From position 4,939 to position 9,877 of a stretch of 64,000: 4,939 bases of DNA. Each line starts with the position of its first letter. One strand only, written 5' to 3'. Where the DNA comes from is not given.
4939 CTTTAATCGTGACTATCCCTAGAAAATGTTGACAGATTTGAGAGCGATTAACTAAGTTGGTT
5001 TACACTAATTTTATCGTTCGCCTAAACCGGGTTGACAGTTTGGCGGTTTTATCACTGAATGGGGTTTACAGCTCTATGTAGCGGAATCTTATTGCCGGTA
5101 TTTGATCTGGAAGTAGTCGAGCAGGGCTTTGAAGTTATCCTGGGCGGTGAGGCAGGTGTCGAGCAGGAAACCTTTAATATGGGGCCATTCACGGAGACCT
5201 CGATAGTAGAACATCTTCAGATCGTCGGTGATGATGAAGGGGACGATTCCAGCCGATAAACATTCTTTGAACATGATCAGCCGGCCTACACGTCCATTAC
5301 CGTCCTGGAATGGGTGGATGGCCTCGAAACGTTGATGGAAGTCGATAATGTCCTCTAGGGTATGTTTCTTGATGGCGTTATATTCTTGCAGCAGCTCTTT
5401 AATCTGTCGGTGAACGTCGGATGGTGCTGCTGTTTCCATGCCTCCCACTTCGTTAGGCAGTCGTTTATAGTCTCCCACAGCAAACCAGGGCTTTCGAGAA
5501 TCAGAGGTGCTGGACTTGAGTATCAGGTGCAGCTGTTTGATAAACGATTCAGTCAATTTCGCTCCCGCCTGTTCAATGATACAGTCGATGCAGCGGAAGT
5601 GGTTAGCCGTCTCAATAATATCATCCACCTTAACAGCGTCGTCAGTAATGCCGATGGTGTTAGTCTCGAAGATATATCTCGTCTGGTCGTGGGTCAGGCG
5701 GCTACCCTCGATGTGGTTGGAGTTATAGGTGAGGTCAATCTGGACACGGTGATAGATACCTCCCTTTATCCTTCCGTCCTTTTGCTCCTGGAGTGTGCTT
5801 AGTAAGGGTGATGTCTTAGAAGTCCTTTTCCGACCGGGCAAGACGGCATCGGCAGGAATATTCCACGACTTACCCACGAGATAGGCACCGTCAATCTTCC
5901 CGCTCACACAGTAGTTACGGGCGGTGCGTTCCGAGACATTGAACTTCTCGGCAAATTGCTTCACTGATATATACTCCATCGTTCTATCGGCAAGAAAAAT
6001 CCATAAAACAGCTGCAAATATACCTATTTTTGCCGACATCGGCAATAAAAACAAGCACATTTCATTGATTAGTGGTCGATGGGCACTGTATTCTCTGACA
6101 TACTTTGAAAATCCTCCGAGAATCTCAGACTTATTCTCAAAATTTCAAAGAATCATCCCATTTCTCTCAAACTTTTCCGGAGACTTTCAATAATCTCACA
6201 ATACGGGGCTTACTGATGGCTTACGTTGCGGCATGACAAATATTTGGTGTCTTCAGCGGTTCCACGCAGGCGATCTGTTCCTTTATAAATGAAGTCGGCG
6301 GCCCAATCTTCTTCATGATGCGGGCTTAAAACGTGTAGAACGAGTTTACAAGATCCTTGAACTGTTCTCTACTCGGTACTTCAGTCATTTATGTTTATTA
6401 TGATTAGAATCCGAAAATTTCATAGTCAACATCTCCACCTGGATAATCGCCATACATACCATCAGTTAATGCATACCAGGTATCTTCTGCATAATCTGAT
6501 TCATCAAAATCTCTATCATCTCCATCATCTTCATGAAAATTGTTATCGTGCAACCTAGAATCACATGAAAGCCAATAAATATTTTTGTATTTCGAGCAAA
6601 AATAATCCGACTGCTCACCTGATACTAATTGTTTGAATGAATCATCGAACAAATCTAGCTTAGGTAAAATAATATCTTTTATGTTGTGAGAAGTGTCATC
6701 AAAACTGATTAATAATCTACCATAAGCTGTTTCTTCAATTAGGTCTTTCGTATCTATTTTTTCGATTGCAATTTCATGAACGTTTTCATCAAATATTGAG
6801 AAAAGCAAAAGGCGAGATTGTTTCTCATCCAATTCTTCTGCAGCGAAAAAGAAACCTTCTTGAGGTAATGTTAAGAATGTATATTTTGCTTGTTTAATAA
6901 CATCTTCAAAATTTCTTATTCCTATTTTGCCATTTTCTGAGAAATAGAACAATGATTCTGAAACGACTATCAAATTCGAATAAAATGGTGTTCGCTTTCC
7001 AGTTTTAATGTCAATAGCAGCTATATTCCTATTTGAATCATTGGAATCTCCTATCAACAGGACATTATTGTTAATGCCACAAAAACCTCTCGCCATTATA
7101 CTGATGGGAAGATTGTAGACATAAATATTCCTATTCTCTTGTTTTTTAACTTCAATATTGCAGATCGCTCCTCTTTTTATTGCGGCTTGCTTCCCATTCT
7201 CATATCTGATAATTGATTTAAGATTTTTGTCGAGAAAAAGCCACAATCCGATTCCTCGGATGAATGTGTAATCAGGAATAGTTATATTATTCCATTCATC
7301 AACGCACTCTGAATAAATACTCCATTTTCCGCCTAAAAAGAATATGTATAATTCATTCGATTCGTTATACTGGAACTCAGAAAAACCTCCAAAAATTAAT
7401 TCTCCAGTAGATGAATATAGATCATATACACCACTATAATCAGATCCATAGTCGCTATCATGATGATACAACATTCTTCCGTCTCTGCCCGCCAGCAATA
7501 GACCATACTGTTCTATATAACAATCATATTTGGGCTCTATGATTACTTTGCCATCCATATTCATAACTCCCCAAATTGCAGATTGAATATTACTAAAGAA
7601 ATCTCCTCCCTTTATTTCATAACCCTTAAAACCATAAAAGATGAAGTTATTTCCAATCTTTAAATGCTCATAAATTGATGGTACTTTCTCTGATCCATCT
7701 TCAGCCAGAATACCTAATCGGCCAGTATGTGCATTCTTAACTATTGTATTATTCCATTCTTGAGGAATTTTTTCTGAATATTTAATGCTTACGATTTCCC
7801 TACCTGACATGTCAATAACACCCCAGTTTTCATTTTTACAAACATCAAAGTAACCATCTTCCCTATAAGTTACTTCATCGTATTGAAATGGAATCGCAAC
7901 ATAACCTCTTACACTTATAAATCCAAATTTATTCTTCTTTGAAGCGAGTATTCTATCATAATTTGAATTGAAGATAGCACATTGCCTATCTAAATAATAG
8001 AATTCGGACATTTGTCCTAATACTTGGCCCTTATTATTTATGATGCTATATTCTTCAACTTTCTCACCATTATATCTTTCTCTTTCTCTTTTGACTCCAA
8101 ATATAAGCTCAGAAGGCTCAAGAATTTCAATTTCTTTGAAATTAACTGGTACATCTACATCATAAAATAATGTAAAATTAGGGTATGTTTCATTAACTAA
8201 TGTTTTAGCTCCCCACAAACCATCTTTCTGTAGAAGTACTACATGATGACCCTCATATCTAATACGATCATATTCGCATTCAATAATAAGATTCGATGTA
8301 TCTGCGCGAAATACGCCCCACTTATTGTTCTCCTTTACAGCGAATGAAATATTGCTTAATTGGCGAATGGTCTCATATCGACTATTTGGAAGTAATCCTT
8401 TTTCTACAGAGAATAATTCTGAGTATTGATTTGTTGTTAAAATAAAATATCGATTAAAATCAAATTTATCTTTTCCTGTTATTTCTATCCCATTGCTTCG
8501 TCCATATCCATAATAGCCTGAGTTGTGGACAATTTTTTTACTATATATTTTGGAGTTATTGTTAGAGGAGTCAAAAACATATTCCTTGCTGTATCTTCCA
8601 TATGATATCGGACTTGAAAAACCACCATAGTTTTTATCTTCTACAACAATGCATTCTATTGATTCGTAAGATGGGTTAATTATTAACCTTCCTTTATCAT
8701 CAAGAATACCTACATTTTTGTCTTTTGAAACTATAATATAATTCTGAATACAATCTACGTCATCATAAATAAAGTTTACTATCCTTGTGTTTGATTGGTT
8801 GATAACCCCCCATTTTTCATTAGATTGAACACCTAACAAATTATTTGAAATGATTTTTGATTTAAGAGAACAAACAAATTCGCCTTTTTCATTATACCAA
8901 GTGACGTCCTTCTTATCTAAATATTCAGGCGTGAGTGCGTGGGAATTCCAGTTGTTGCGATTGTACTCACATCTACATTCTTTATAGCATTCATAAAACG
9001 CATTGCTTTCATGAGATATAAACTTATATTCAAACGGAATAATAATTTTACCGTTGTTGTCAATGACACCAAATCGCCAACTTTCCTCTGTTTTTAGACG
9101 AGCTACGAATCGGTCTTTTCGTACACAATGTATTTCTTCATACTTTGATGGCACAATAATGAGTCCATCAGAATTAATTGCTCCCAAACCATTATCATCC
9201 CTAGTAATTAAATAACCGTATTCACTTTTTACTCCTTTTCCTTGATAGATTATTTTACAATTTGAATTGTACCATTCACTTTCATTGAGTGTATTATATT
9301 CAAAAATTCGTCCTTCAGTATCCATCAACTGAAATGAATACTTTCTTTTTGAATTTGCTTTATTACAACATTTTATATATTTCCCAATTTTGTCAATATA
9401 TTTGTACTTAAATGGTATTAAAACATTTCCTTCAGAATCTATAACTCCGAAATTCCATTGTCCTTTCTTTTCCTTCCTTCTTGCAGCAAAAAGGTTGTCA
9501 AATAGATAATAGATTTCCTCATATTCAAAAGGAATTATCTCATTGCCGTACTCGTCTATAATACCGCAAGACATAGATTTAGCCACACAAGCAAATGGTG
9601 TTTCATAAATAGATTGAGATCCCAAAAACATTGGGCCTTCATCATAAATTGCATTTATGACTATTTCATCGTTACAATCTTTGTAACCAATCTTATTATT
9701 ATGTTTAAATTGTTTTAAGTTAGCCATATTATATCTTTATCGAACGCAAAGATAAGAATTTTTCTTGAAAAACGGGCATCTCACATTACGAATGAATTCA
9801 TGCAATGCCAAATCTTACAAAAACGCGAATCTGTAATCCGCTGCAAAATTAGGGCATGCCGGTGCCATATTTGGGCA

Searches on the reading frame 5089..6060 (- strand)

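Call 9: search_protein_families(library=pfam, proteins=[window:5089-6060:-], max_evalue=0.001)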
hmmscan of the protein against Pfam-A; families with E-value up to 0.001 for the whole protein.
window:5089-6060:- (323 aa): 3 families
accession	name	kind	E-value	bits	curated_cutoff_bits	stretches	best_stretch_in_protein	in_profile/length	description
PF02661.23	Fic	-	5.6e-17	62.8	24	1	169-264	2-90/93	Fic/DOC family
PF12728.13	HTH_17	-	0.00016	22.3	27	1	30-73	1-43/51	Helix-turn-helix domain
PF08279.18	HTH_11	-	0.00037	20.7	25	0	27-50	12-35/55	HTH domain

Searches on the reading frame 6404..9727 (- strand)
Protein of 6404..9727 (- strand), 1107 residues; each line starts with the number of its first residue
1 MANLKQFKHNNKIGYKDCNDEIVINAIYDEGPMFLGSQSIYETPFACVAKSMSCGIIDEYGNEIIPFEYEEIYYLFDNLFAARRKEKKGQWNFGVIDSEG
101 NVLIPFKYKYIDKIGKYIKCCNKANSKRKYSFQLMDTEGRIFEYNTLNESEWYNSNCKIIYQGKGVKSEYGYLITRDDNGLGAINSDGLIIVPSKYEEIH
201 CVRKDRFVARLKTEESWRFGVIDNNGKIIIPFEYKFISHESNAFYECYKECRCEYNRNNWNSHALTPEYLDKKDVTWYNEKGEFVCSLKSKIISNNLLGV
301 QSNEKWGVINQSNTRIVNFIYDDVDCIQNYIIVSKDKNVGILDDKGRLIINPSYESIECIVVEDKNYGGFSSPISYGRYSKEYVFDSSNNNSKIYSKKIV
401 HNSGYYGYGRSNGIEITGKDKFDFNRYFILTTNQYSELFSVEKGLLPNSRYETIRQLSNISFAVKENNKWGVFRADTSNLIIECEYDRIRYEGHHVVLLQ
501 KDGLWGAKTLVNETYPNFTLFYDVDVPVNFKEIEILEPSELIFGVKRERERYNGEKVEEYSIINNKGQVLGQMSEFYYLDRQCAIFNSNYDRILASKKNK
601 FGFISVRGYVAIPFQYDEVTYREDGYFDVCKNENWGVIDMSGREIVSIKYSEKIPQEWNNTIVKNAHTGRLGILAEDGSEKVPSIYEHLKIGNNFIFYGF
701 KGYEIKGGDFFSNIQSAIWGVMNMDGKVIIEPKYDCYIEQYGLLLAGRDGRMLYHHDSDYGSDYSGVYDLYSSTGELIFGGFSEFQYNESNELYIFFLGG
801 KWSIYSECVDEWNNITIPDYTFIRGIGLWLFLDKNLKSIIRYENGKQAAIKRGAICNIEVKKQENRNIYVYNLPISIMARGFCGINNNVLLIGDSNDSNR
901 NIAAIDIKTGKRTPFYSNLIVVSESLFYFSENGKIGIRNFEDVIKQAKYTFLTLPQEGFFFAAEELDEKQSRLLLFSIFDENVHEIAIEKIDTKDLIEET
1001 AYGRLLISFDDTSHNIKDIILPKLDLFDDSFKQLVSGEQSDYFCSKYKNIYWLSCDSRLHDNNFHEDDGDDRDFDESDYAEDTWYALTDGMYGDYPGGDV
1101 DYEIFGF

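Call 9: search_protein_families(library=pfam, proteins=[window:6404-9727:-], max_evalue=0.001)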
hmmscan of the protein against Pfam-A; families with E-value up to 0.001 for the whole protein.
window:6404-9727:- (1107 aa): 1 family
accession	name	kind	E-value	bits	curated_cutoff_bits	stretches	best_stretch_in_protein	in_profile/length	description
PF14903.11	WG_beta_rep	-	1.5e-34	118.1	25.6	2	55-85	2-32/35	WG containing repeat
